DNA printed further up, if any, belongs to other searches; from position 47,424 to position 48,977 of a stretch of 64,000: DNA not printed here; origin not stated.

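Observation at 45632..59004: Minus-strand block encoding a CDP/dTDP-hexose tailoring pathway with two C-methyltransferase-like enzymes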

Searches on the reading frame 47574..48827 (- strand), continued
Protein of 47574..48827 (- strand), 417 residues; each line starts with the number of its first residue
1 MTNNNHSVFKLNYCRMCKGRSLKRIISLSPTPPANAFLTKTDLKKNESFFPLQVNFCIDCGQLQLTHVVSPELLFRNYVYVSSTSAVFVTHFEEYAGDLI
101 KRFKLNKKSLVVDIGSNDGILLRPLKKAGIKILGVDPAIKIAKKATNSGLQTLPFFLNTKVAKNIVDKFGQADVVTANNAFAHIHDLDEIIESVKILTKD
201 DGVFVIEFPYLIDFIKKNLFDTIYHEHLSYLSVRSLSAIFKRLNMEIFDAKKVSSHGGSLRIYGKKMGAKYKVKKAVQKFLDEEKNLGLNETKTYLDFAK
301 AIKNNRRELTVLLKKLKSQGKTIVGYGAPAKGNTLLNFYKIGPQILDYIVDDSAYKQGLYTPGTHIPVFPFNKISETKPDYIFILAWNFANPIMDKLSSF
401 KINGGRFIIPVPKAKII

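Call 52: search_solved_structures(query=window:47574-48827:-, max_evalue=1e-60, show_alignments=4)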
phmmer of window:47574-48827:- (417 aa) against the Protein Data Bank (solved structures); distinct sequences matched with E-value up to 1e-60: 10.
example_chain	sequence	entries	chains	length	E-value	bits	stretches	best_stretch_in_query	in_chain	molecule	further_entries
4rv9_A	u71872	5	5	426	3.7e-94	319.5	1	12-416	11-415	D-mycarose 3-C-methyltransferase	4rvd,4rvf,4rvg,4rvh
5t64_A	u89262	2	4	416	1.7e-77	264.7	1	14-416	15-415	Sugar 3-C-methyl transferase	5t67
5t6b_A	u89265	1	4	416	1.1e-76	262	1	14-415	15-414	Sugar 3-C-methyl transferase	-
3ndi_A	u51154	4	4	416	2.7e-74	254.1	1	12-415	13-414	Methyltransferase | TcaB9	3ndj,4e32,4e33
4e2y_A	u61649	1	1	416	7e-74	252.7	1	12-415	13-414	TcaB9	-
4e31_A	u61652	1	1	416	7.6e-74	252.6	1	12-415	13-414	TcaB9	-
4e2x_A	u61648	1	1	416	9.6e-74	252.3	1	12-415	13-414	TcaB9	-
4e2z_A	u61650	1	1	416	2.5e-73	250.9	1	12-415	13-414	TcaB9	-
4e2w_A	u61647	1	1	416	2.5e-73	250.9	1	12-415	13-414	TcaB9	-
4e30_A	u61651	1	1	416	6.6e-73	249.5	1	12-415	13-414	TcaB9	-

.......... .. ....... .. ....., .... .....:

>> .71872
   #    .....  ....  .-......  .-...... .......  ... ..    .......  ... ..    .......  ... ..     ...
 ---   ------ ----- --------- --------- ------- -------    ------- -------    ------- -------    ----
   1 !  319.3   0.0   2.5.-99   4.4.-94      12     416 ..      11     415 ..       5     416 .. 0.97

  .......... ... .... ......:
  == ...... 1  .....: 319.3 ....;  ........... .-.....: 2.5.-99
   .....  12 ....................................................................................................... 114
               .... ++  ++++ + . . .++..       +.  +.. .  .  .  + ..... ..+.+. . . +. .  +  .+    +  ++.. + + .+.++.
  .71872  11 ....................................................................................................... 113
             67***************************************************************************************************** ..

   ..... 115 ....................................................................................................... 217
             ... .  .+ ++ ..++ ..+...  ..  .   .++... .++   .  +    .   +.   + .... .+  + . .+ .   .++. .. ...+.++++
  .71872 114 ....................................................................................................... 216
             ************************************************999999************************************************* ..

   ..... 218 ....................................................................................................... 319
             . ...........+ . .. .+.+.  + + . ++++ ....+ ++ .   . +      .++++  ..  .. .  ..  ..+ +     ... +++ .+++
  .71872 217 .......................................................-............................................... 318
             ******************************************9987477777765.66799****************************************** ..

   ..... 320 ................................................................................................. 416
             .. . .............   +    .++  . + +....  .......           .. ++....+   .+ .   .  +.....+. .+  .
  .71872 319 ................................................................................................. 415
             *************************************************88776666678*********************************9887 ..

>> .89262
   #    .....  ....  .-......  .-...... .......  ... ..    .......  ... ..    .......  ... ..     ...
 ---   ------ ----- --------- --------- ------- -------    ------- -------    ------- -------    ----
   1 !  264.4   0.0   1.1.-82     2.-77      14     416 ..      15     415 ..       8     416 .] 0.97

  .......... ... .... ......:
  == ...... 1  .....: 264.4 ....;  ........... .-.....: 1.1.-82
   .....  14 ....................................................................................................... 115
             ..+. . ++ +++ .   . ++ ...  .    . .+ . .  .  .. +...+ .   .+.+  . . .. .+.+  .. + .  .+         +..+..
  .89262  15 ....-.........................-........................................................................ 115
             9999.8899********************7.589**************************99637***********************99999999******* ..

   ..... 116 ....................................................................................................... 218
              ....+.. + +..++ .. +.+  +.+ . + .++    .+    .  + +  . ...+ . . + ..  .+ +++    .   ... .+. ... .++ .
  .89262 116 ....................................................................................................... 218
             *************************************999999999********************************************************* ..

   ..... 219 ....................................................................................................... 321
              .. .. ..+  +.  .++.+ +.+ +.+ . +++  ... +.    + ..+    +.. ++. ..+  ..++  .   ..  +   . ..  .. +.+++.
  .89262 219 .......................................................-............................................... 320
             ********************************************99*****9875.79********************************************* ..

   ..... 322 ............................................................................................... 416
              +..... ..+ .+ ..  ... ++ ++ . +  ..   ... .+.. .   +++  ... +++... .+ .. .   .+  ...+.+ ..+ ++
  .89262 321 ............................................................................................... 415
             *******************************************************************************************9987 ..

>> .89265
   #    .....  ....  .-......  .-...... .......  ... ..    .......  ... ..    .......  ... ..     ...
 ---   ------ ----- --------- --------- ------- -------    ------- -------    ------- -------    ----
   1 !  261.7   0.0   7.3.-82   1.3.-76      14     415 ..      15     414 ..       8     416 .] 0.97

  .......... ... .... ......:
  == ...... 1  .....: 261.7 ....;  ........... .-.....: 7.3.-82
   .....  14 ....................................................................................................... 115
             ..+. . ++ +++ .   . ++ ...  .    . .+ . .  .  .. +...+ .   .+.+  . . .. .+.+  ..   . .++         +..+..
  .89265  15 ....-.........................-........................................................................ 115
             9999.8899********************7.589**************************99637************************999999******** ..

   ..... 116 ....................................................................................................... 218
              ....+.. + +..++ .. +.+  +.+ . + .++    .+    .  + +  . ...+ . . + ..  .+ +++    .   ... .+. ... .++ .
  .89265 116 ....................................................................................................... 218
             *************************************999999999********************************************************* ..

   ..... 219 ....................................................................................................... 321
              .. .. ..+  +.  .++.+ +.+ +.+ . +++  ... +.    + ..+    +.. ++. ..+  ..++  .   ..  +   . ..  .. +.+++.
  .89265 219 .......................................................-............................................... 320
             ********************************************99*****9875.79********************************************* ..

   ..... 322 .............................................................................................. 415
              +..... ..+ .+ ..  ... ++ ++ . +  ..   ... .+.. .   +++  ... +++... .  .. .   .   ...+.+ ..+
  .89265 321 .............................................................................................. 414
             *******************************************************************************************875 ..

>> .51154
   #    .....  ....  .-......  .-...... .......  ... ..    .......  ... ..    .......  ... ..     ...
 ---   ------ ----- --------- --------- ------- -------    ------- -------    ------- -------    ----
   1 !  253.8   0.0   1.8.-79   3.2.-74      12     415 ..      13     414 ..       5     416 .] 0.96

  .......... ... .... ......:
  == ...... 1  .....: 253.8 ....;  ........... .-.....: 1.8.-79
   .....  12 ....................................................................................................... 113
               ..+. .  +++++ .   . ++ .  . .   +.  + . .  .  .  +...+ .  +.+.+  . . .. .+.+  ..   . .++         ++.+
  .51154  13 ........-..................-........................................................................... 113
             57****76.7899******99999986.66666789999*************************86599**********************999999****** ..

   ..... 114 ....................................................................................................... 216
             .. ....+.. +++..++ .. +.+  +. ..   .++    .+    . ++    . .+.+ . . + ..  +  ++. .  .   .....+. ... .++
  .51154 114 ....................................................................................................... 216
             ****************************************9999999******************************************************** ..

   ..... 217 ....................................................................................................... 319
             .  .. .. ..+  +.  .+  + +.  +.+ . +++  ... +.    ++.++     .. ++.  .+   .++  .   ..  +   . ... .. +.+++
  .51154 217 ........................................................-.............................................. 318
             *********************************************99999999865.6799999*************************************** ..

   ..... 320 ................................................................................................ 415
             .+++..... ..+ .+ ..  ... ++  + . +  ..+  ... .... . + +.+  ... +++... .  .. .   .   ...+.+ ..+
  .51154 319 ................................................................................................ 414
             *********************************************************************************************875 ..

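Call 68: search_solved_structures(query=L006:7098-7904:+, max_evalue=0.00001)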
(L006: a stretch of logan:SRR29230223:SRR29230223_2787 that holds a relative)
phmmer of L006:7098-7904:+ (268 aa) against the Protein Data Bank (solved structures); distinct sequences matched with E-value up to 0.00001: 43.
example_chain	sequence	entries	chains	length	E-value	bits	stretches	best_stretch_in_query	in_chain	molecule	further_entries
3juj_A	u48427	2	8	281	5.7e-33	117.7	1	7-263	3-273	UDP-glucose pyrophosphorylase (GalU)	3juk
8f73_A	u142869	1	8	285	2.8e-30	108.9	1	6-261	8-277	UTP--glucose-1-phosphate uridylyltransferase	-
2ux8_A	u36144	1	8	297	1.9e-28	102.9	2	78-258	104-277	GLUCOSE-1-PHOSPHATE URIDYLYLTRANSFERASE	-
7o2n_A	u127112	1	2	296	1.9e-27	99.6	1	6-256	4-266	Probable UTP--glucose-1-phosphate uridylyltransferase YngB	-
7b1r_A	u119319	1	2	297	2e-27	99.6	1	6-256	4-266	Probable UTP--glucose-1-phosphate uridylyltransferase YngB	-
5vct_A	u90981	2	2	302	1.4e-24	90.2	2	6-73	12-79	UTP--glucose-1-phosphate uridylyltransferase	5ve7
5i1f_A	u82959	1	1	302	1.9e-24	89.8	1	6-258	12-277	UTP--glucose-1-phosphate uridylyltransferase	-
5j49_A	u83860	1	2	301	4.6e-24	88.5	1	6-258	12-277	UTP--glucose-1-phosphate uridylyltransferase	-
6knj_A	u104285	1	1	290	9.5e-21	77.7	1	9-254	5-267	UTP--glucose-1-phosphate uridylyltransferase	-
6ikx_A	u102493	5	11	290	1e-20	77.6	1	9-254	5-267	UTP--glucose-1-phosphate uridylyltransferase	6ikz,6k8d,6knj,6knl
2e3d_A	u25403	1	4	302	4.6e-20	75.4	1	5-73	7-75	UTP--glucose-1-phosphate uridylyltransferase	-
6mnu_A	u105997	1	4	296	5.6e-20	75.1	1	9-73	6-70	UTP--glucose-1-phosphate uridylyltransferase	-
9o90_A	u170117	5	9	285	1.5e-19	73.8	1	8-208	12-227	UTP--glucose-1-phosphate uridylyltransferase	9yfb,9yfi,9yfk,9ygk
4d48_A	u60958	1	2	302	3.2e-19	72.6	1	6-72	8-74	GLUCOSE-1-PHOSPHATE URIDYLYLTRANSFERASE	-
8b31_A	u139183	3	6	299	7.5e-19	71.4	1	8-258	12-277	UTP--glucose-1-phosphate uridylyltransferase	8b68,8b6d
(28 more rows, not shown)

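Call 70: find_encoding_contigs(protein=P0207, flank=8000, max_places=1)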
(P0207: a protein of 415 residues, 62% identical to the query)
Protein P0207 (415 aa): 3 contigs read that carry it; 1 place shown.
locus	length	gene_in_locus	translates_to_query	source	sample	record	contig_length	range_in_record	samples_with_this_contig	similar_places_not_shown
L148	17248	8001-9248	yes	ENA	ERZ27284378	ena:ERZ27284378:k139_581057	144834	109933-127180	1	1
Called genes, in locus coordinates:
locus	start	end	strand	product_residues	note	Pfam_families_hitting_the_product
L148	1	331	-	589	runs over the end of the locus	-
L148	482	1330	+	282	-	-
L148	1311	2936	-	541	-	-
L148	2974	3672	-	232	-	PF00535:Glycos_transf_2, PF10111:Glyco_tranf_2_2 (weak)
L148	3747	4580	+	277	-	PF00535:Glycos_transf_2, PF10111:Glyco_tranf_2_2 (weak), PF13641:Glyco_tranf_2_3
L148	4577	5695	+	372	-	PF13439:Glyco_transf_4, PF13579:Glyco_trans_4_4 (weak), PF20706:GT4-conflict (weak), PF00534:Glycos_transf_1, PF13692:Glyco_trans_1_4, PF13524:Glyco_trans_1_2 (weak)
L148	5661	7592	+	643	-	-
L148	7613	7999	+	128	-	PF05523:FdtA, PF07883:Cupin_2 (weak)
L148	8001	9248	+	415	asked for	PF08421:Methyltransf_13, PF13489:Methyltransf_23, PF08241:Methyltransf_11 (weak), PF08242:Methyltransf_12, PF08484:Methyltransf_14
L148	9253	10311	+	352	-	PF01073:3Beta_HSD, PF01370:Epimerase, PF02719:Polysacc_synt_2 (weak), PF16363:GDP_Man_Dehyd, PF07993:NAD_binding_4 (weak)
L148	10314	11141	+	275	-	PF01209:Ubie_methyltran, PF02353:CMAS, PF03141:Methyltransf_29, PF13489:Methyltransf_23, PF01135:PCMT, PF05175:MTS, PF07021:MetW, PF08003:Methyltransf_9, +6 more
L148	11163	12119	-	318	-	PF00535:Glycos_transf_2, PF10111:Glyco_tranf_2_2, PF13641:Glyco_tranf_2_3, PF13632:Glyco_trans_2_3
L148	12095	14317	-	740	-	PF11847:GT-C_AftD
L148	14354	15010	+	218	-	PF13580:SIS_2, PF01380:SIS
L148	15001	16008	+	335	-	PF00288:GHMP_kinases_N, PF08544:GHMP_kinases_C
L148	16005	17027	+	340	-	PF01073:3Beta_HSD, PF01370:Epimerase, PF02719:Polysacc_synt_2 (weak), PF05368:NmrA (weak), PF16363:GDP_Man_Dehyd, PF13460:NAD_binding_10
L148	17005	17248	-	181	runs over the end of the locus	PF00702:Hydrolase, PF08645:PNK3P, PF13419:HAD_2 (weak), PF13242:Hydrolase_like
